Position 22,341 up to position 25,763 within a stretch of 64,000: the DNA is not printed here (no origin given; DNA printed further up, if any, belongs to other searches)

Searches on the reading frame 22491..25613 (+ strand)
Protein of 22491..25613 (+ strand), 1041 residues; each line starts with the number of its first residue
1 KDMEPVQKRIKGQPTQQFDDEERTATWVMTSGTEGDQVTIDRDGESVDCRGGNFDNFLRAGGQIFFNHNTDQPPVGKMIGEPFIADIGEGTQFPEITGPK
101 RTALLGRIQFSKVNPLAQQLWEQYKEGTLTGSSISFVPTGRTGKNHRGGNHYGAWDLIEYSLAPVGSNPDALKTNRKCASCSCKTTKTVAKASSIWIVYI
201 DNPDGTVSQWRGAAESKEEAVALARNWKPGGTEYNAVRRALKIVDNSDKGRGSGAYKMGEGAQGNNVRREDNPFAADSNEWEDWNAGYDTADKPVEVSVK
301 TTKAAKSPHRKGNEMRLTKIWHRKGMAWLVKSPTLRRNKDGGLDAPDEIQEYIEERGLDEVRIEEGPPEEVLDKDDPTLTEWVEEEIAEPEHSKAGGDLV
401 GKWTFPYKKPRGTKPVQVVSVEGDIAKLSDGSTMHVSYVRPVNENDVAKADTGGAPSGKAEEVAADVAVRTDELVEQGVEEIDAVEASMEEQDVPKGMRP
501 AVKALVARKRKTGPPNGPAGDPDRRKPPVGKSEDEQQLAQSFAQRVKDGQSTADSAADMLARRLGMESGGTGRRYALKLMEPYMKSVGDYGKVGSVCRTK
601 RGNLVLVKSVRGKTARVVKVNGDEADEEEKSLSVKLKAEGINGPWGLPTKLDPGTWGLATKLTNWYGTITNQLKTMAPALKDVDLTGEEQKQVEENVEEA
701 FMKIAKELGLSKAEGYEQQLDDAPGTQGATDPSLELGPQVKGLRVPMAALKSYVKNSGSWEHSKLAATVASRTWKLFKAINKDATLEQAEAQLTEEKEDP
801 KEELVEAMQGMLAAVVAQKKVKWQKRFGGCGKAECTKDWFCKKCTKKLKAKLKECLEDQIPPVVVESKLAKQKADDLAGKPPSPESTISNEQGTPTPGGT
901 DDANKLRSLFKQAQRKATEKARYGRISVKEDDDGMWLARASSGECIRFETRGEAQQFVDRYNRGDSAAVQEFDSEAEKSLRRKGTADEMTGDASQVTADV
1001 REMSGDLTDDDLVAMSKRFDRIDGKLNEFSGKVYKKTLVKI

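Call 72: search_protein_families(library=phrogs, proteins=[window:22491-25613:+], max_evalue=0.00001)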
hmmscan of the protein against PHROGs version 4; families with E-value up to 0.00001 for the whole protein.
window:22491-25613:+ (1041 aa): 1 family
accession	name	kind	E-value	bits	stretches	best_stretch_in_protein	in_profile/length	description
phrog_80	-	head and packaging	7.8e-09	36.3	1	41-177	249-379/607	head maturation protease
